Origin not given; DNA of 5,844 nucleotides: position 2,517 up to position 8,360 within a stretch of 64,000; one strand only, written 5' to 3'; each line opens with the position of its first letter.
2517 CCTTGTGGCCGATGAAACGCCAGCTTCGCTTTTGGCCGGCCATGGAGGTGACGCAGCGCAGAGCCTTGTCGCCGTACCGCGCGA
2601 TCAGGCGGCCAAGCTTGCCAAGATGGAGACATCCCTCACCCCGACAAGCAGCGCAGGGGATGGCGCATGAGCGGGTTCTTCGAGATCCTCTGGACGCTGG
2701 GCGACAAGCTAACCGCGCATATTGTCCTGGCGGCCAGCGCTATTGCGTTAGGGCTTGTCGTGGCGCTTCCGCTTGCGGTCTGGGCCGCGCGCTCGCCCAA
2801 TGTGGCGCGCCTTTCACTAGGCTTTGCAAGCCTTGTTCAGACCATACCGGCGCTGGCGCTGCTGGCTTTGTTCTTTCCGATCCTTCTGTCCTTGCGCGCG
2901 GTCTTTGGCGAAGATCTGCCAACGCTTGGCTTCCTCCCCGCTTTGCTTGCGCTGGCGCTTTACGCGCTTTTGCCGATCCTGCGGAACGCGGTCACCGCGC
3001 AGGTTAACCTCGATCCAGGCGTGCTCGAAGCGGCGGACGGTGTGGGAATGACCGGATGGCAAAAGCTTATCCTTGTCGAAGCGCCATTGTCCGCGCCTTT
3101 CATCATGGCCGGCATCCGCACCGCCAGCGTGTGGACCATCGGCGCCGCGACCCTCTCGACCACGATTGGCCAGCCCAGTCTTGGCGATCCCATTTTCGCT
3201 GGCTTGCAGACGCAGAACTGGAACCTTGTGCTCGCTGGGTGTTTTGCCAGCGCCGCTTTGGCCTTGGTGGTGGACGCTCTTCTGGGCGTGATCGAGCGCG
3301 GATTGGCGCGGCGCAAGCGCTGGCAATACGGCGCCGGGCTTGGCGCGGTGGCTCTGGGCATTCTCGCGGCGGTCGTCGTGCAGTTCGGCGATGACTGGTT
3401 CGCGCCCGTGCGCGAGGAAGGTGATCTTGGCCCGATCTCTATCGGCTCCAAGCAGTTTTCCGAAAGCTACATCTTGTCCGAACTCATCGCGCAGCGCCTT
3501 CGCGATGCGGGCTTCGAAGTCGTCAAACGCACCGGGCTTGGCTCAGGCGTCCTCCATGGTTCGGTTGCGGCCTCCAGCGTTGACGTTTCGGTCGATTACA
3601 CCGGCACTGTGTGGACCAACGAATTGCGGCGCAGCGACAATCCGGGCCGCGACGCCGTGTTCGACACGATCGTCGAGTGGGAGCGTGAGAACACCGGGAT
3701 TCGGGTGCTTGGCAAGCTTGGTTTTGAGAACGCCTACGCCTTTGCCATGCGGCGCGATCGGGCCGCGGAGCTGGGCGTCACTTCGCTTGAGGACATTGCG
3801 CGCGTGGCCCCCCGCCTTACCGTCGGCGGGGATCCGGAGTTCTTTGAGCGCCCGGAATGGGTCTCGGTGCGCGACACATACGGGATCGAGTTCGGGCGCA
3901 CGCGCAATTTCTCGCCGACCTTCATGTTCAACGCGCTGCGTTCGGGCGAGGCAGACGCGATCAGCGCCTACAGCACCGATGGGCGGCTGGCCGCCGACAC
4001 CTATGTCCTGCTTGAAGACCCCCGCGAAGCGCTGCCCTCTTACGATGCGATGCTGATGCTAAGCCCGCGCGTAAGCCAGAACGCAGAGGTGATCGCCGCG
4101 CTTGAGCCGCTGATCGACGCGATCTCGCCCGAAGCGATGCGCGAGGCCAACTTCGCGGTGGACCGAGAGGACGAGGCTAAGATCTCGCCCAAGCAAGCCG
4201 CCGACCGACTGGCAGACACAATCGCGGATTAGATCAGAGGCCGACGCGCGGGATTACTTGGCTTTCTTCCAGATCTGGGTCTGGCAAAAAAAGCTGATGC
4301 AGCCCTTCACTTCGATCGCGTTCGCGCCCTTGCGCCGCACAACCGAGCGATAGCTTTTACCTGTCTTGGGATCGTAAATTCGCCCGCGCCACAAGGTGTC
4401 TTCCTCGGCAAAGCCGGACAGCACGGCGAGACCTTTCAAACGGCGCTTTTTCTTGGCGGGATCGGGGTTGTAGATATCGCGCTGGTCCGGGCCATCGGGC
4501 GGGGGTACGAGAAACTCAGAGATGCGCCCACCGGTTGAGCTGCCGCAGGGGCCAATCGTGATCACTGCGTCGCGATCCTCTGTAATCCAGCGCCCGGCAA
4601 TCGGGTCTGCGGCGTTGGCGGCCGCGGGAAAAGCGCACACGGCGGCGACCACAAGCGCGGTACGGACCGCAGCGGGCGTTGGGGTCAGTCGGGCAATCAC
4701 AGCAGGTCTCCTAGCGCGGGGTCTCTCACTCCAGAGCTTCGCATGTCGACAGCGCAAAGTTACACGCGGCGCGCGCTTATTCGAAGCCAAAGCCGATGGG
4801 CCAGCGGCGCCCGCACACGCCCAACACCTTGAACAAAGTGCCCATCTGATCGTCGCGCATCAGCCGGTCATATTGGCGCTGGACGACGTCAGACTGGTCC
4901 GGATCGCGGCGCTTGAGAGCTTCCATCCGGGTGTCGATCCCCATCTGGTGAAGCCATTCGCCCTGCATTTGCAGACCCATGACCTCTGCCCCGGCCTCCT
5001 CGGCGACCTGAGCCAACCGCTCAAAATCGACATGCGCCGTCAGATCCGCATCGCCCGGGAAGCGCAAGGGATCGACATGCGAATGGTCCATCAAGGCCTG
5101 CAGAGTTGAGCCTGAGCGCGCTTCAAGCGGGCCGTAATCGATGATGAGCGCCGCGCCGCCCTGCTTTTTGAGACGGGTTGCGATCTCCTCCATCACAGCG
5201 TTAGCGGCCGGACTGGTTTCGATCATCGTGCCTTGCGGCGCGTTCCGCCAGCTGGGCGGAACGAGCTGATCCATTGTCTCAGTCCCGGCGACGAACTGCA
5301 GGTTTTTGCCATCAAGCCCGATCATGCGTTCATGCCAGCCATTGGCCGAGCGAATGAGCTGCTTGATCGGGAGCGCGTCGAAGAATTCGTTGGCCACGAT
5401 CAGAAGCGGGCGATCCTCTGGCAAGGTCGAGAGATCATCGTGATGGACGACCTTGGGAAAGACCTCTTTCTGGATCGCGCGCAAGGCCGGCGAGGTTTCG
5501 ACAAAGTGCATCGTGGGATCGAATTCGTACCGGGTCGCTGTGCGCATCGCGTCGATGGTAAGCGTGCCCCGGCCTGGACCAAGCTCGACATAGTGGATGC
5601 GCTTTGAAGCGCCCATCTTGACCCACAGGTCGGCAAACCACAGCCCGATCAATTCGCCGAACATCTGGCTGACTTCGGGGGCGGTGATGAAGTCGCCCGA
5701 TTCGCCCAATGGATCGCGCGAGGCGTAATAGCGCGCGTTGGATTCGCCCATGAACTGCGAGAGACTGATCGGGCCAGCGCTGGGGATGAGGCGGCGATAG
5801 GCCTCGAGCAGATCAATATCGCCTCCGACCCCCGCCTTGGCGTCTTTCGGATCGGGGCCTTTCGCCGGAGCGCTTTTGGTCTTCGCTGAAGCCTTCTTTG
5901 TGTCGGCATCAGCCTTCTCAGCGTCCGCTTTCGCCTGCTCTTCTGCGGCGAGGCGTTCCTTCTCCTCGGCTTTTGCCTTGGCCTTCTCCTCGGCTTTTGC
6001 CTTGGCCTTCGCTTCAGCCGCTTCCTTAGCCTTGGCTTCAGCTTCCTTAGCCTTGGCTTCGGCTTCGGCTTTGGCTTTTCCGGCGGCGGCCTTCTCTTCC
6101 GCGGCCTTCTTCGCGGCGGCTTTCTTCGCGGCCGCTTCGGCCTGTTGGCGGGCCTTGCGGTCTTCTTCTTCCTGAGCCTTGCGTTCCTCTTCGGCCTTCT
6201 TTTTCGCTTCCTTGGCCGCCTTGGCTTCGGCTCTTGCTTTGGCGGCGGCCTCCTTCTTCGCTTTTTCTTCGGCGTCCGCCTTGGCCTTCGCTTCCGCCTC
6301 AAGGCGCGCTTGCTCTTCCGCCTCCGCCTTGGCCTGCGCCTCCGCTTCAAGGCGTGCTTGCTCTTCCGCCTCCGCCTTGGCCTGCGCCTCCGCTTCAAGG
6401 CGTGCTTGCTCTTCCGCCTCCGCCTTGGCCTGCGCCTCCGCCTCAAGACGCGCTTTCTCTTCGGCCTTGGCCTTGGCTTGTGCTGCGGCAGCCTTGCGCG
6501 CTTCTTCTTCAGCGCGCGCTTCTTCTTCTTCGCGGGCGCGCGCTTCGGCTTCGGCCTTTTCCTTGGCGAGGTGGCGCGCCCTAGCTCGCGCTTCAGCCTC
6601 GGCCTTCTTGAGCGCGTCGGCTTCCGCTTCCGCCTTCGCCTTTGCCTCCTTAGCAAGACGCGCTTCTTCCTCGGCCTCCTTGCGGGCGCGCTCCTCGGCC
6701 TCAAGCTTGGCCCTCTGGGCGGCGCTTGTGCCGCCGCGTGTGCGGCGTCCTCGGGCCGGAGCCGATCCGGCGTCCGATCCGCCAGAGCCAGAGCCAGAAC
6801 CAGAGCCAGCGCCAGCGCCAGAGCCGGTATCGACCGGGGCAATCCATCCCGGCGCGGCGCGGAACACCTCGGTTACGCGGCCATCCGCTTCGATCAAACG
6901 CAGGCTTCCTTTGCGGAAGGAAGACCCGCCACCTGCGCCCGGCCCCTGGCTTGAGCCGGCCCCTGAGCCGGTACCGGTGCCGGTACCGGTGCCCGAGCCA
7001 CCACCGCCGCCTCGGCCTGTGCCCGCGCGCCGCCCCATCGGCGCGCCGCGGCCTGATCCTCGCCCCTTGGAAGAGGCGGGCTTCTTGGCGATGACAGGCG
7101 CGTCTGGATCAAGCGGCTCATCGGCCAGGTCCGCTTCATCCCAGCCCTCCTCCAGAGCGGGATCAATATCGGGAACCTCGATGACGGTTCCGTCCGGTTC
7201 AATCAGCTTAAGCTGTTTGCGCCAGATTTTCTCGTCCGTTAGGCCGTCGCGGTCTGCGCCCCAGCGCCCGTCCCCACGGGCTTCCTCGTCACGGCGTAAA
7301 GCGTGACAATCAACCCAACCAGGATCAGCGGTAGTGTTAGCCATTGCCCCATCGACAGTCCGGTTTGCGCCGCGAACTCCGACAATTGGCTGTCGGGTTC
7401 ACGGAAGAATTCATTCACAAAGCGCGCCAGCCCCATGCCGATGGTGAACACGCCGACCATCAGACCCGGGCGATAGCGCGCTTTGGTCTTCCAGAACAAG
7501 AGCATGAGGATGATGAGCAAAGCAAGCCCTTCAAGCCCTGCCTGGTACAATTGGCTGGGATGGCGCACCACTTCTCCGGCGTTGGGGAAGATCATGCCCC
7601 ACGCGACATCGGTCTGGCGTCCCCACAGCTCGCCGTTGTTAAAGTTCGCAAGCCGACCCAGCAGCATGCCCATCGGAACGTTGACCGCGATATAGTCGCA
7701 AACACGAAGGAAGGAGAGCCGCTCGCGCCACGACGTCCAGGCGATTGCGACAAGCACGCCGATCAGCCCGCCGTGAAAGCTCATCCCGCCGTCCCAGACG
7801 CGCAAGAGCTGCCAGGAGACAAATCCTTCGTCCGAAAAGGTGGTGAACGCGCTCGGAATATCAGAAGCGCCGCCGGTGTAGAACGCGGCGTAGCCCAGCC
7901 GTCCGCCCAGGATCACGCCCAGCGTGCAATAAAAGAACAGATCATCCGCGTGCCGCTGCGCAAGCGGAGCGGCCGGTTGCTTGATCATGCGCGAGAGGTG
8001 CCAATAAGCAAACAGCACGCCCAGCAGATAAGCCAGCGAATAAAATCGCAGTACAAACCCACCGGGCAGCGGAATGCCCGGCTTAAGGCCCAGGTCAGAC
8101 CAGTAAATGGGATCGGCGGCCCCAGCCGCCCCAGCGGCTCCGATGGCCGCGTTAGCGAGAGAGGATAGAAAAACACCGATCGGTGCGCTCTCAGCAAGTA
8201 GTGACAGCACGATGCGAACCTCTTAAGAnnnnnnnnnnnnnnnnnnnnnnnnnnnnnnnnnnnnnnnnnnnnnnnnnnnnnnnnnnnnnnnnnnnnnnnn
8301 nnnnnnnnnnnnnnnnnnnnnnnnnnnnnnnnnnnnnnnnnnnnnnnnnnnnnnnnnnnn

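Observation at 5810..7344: MidA/NDUFAF7-type methyltransferase carrying a ~480-aa modular arm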

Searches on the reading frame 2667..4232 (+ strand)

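Call 65: search_protein_families(library=pfam, proteins=[window:2667-4232:+])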
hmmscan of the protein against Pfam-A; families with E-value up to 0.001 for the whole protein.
window:2667-4232:+ (521 aa): 2 families
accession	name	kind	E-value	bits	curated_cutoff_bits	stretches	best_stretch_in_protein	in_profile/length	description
PF04069.17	OpuAC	-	2.8e-39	135.7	21.2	1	256-512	2-251/257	Substrate binding domain of ABC-type glycine betaine transport system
PF00528.27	BPD_transp_1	-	2e-19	70.5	26.4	1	33-214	1-183/184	Binding-protein-dependent transport system inner membrane component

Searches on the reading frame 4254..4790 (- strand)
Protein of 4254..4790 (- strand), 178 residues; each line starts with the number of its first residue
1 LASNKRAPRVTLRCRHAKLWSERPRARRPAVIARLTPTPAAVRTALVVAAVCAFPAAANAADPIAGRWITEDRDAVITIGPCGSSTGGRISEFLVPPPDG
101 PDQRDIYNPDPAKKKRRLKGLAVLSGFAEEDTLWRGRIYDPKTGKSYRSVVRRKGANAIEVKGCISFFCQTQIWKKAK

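Call 65: search_protein_families(library=pfam, proteins=[window:4254-4790:-])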
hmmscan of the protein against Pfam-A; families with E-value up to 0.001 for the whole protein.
window:4254-4790:- (178 aa): 1 family
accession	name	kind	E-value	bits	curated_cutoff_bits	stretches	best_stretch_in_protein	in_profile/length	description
PF09917.15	DUF2147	-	3.9e-26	92.3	27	1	66-176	1-112/112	Uncharacterized protein conserved in bacteria (DUF2147)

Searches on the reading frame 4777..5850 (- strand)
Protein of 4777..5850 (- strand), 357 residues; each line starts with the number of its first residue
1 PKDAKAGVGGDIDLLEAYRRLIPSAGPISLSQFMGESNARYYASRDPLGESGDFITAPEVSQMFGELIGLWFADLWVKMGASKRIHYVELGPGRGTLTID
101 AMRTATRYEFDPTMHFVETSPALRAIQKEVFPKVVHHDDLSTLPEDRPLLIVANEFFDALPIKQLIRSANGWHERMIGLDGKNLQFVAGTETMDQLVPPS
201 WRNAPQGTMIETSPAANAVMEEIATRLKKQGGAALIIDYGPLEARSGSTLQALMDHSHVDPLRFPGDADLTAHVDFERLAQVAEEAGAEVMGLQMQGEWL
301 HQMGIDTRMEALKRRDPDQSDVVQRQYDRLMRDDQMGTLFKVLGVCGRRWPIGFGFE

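Call 51: search_solved_structures(query=window:4777-5850:-, max_evalue=0.001)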
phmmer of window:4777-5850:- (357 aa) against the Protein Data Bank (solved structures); distinct sequences matched with E-value up to 0.001: 3.
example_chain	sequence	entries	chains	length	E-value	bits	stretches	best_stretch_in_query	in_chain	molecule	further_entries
1zkd_A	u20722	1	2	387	9.3e-76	258.8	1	17-346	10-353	DUF185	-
5ztz_A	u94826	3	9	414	3.9e-54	187.7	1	22-355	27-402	Protein arginine methyltransferase NDUFAF7 homolog, mitochondrial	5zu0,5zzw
4f3n_A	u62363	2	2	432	6e-26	94.9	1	49-344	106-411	Uncharacterized ACR, COG1565 superfamily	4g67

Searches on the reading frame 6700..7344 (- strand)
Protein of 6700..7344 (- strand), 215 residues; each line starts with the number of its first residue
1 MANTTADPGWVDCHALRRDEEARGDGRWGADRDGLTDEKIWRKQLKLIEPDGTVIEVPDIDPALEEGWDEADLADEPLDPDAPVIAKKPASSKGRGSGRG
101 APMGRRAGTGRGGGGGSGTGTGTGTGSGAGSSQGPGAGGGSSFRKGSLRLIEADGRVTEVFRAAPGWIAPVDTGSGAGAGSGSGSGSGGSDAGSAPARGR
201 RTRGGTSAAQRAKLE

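Call 52: search_solved_structures(query=window:6700-7344:-, max_evalue=10)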
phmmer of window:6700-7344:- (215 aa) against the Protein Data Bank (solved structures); distinct sequences matched with E-value up to 10: 28.
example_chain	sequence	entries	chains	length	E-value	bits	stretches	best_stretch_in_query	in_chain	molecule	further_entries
6trp_A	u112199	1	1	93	0.00059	23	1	108-131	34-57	Peptide synthetase XpsB,Peptide synthetase XpsB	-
9nu4_B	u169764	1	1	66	0.0042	20.2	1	110-131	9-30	Lysis protein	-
7xbx_R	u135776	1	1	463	0.028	17.5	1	112-141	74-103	Processed fractalkine,CX3C chemokine receptor 1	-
6zeh_A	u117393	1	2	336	0.028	17.5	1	169-198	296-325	Serine/threonine-protein phosphatase PP1-alpha catalytic subunit,Spectrin alpha chain, non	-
6wwa_Y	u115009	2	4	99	0.035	17.2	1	162-189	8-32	Shieldin complex subunit 2,Shieldin complex subunit 3 chimera | Shieldin complex subunit 2, Shieldin complex subunit 3 chimera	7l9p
9syr_LN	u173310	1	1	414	0.044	16.8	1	79-145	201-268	Green fluorescent protein,Small ubiquitin-related modifier 1,Green fluorescent protein,Sma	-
11cu_A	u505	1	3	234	0.05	16.7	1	108-146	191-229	ZnO48_baseKO_ES_Complex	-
6zei_A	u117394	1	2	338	0.08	16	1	110-135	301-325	Serine/threonine-protein phosphatase PP1-alpha catalytic subunit,Brain-specific angiogenes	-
6zeg_A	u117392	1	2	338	0.11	15.5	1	110-140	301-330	Serine/threonine-protein phosphatase PP1-alpha catalytic subunit,Brain-specific angiogenes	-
7f1q_R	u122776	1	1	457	0.24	14.4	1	107-132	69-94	C-C motif chemokine 3,C-C chemokine receptor type 5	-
7pp2_A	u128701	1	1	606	0.26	14.3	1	172-192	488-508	Exocyst subunit Exo70 family protein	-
9nu5_B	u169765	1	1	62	0.29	14.2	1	110-133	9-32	Lysis protein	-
8wtj_A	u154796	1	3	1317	0.64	13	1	93-196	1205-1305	Spike glycoprotein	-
8wro_A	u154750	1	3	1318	0.65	13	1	93-196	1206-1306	Spike glycoprotein,Spike glycoprotein,Spike glycoprotein,Fusion protein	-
7f1r_R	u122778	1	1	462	0.67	13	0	108-142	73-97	C-C motif chemokine 5,C-C chemokine receptor type 5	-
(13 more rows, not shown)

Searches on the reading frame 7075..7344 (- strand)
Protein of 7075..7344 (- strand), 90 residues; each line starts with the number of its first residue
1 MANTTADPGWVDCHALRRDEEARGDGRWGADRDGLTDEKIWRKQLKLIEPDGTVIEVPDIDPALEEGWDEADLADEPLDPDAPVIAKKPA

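Call 68: search_protein_representatives(protein=window:7075-7344:-)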
Query: 90 residues. Proteins with E-value up to 0.001 (for the whole library): 8; up to 1e-10: 2; up to 1e-30: 0. The best 8 are listed.
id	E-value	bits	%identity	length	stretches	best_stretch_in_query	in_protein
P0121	1.2e-12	64.0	63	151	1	1-72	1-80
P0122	1.0e-10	57.9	62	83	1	1-63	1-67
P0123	2.0e-08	50.5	51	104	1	1-61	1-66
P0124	7.7e-07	45.4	36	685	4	15-61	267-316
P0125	2.6e-06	43.7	47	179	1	1-74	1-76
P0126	4.1e-05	39.9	43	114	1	1-71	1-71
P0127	9.4e-05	38.7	53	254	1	1-59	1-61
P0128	7.0e-04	35.9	53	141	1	1-52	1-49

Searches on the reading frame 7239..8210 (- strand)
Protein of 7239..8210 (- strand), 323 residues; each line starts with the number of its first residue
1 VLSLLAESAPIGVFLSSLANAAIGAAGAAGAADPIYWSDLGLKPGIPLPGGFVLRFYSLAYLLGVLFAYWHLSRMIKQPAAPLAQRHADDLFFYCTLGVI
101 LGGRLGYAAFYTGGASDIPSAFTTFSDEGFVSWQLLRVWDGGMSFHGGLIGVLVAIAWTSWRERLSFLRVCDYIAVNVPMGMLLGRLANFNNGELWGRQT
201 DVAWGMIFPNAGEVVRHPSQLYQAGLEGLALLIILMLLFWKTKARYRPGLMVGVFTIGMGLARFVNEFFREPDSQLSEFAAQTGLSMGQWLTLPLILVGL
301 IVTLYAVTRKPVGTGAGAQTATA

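Call 65: search_protein_families(library=pfam, proteins=[window:7239-8210:-])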
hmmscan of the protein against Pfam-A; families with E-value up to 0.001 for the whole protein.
window:7239-8210:- (323 aa): 1 family
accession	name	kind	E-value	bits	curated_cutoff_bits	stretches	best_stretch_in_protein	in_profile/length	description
PF01790.23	LGT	-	1.5e-66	224.6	24.9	1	50-304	7-239/240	Prolipoprotein diacylglyceryl transferase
